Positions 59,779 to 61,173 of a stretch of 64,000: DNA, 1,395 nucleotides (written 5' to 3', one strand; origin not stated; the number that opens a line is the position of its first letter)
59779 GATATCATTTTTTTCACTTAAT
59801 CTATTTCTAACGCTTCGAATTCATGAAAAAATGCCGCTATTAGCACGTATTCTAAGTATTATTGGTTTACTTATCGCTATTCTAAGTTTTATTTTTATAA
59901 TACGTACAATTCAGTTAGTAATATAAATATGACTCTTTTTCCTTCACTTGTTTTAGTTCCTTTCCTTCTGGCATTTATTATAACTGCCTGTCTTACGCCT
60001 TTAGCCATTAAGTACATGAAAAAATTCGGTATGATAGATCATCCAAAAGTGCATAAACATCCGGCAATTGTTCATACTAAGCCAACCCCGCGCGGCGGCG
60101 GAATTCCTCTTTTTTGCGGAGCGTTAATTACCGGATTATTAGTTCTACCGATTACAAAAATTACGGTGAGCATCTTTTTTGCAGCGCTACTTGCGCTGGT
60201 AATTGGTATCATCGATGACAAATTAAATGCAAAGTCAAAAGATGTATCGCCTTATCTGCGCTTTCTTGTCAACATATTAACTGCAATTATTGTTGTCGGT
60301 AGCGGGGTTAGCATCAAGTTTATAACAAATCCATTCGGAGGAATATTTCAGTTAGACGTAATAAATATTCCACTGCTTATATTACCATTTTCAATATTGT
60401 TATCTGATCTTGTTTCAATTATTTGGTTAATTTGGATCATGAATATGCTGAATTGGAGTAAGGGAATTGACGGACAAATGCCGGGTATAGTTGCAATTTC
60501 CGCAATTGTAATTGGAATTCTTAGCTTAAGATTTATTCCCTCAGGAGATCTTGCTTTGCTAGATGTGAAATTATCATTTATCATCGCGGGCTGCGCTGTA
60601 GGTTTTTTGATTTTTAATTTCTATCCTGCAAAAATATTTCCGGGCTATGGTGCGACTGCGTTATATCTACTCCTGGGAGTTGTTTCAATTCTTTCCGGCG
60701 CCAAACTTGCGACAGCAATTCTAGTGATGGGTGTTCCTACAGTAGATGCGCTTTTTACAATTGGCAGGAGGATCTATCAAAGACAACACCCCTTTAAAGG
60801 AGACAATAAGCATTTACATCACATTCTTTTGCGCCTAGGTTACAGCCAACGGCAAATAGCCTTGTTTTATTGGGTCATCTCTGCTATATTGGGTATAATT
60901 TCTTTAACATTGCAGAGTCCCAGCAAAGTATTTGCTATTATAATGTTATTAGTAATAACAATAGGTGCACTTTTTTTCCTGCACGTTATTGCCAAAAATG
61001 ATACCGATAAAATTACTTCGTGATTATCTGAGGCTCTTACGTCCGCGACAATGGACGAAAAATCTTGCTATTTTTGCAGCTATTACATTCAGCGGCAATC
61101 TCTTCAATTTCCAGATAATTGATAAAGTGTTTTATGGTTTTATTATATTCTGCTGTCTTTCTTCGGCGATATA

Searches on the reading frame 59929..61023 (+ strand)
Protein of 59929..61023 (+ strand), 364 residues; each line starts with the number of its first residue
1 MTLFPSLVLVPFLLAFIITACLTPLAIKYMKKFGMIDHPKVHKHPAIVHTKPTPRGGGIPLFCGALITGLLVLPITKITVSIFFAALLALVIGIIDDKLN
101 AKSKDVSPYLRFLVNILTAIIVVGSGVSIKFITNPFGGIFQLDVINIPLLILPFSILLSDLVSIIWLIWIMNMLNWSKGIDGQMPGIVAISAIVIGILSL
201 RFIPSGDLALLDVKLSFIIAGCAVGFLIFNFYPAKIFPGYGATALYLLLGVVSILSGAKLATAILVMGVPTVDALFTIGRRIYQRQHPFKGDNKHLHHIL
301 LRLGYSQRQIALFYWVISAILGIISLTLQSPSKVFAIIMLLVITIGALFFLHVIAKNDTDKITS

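Call 39: search_protein_families(library=pfam, proteins=[window:59929-61023:+], max_evalue=0.0001)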
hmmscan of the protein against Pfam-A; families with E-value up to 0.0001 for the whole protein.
window:59929-61023:+ (364 aa): 1 family
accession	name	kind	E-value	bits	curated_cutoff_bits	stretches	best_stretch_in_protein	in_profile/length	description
PF00953.26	Glycos_transf_4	-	8e-22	78.4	27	1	81-256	3-159/160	Glycosyl transferase family 4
